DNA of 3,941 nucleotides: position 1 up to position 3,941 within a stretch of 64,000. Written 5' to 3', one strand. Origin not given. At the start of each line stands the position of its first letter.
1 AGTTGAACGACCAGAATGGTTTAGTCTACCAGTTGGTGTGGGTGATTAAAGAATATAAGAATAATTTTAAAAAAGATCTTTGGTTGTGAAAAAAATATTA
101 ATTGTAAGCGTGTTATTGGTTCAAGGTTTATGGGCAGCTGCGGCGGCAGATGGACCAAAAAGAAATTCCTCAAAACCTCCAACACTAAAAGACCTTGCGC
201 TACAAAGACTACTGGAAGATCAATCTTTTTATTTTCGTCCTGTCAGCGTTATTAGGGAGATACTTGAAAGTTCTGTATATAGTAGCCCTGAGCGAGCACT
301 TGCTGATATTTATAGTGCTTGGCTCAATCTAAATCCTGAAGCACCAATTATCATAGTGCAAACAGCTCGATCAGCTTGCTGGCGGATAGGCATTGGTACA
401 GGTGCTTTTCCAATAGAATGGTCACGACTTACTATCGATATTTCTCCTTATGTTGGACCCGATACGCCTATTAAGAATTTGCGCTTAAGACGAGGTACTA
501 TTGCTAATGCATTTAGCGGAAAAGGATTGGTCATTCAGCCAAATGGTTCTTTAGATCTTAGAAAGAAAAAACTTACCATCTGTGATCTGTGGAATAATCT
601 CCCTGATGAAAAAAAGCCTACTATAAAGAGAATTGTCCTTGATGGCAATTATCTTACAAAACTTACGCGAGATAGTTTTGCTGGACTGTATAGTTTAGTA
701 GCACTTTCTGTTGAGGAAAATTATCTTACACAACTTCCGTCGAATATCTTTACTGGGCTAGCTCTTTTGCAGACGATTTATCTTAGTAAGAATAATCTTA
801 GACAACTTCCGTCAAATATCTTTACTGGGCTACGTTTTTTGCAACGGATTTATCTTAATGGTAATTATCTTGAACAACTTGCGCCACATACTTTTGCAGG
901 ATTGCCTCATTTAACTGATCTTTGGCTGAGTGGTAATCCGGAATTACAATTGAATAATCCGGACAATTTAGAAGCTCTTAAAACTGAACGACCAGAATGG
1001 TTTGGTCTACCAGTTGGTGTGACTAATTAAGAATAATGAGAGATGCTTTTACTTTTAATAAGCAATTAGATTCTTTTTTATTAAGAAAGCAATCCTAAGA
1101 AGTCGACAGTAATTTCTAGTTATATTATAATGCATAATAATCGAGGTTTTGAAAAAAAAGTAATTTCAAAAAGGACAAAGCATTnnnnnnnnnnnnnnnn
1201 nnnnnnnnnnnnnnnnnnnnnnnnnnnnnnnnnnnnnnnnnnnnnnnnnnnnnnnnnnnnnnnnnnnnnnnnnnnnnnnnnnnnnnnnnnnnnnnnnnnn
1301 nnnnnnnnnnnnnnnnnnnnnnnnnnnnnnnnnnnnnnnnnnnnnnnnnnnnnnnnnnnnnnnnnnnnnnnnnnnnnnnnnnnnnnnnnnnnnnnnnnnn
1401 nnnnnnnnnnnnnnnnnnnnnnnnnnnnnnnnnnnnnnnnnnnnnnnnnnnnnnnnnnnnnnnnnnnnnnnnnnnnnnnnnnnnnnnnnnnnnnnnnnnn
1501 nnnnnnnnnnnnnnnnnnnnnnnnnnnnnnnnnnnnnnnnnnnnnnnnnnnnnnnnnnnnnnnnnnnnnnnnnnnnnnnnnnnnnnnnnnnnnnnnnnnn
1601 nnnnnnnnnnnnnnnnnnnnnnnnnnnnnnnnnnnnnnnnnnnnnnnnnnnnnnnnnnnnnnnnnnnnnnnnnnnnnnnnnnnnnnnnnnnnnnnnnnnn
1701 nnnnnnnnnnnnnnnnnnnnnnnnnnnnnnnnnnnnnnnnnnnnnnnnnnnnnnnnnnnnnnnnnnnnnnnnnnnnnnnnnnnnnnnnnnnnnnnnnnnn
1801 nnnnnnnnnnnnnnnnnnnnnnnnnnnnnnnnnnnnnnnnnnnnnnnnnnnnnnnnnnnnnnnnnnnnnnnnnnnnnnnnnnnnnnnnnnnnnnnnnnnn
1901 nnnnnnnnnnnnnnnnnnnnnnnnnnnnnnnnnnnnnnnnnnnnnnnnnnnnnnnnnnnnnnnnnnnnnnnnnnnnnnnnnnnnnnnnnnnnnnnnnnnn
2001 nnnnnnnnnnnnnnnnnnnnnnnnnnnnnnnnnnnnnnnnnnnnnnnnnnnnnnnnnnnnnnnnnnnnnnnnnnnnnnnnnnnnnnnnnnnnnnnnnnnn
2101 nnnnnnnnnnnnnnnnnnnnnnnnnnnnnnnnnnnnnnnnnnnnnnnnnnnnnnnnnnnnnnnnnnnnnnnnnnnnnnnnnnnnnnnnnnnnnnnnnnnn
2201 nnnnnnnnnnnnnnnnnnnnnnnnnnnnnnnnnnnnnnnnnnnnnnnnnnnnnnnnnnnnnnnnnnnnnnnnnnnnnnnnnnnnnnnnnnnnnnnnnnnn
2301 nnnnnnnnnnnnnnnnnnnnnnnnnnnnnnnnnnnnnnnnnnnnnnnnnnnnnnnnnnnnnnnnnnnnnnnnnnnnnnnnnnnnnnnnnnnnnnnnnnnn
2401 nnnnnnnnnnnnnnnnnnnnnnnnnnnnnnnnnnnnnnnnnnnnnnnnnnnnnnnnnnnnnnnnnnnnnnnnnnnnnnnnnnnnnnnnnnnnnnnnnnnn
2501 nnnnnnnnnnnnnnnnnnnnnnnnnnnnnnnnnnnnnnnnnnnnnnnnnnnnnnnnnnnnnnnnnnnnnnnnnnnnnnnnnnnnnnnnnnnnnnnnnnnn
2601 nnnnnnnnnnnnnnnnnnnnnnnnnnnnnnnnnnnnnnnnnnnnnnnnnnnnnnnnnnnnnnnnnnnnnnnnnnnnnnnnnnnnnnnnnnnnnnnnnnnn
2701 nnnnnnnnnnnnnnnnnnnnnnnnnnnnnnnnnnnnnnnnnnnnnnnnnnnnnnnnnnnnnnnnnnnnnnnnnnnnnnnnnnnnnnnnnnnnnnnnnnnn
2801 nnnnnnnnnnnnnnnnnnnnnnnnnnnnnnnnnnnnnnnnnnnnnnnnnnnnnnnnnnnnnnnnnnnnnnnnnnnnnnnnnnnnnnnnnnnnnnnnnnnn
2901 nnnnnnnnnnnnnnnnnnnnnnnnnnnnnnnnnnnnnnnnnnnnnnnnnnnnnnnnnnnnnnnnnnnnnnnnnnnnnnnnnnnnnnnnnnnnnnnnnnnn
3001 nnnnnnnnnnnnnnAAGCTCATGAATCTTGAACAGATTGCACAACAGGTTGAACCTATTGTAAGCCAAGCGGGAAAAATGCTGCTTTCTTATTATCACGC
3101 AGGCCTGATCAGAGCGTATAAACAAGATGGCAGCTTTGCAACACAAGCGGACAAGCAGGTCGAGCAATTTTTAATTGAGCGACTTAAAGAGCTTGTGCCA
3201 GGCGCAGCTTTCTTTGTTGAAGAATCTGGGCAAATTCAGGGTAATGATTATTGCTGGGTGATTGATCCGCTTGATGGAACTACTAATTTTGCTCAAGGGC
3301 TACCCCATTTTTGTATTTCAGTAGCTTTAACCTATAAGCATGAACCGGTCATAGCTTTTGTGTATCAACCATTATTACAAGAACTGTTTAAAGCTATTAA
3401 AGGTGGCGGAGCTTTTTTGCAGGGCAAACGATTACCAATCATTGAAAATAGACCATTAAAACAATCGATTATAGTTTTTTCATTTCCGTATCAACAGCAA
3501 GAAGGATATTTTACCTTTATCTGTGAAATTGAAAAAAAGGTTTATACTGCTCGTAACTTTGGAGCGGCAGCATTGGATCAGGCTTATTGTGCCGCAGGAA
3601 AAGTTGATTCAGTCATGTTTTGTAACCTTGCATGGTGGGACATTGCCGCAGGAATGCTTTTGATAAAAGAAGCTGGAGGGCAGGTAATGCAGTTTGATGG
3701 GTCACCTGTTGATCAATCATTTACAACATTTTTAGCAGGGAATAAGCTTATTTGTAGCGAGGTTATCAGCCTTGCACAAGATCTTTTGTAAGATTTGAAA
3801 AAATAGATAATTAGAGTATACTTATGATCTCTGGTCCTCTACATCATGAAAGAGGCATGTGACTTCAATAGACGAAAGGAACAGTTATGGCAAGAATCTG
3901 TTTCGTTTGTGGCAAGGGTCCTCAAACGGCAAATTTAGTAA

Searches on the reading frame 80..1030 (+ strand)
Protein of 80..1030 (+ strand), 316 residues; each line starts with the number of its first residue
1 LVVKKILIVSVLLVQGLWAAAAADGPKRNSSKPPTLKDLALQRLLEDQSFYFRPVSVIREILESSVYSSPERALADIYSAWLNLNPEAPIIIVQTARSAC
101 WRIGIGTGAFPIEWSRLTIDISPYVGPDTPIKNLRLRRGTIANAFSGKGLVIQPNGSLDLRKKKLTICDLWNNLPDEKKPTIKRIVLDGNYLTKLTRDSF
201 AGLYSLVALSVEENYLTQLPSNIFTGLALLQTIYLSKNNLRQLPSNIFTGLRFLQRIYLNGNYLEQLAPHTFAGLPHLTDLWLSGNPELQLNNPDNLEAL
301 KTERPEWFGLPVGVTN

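Call 97: search_protein_families(library=pfam, proteins=[window:80-1030:+])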
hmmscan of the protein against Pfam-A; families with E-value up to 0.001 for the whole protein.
window:80-1030:+ (316 aa): 6 families
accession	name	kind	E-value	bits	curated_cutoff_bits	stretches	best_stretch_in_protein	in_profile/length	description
PF13855.12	LRR_8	-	7.3e-24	83.7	27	2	230-287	3-60/61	Leucine rich repeat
PF12799.13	LRR_4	-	7.8e-07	29.6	27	2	254-291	3-39/44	Leucine Rich repeats (2 copies)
PF13306.12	LRR_5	-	1.8e-06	28.3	27.7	1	182-281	13-106/127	BspA type Leucine rich repeat region (6 copies)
PF00560.39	LRR_1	-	4.9e-06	26.1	20.6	0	230-250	2-22/23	Leucine Rich Repeat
PF23598.1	LRR_14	-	1.8e-05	24.1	40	1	202-286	45-124/353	Leucine-rich repeat region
PF14580.12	LRR_9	-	3.6e-05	23.8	30.5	0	222-301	36-113/175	Leucine-rich repeat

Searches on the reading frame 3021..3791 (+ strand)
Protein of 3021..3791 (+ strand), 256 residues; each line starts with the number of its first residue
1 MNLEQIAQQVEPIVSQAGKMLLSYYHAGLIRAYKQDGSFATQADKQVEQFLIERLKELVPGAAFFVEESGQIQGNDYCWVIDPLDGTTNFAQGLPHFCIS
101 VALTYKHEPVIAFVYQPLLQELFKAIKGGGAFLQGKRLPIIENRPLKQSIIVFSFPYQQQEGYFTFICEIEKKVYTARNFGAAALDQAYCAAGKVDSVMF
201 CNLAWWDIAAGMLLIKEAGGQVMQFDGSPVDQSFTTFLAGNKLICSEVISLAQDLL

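Call 97: search_protein_families(library=pfam, proteins=[window:3021-3791:+])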
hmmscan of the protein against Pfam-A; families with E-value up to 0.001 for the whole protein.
window:3021-3791:+ (256 aa): 1 family
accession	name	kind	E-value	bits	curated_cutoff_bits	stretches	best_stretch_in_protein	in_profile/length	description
PF00459.30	Inositol_P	-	1.9e-62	211.6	27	1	3-243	2-257/271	Inositol monophosphatase family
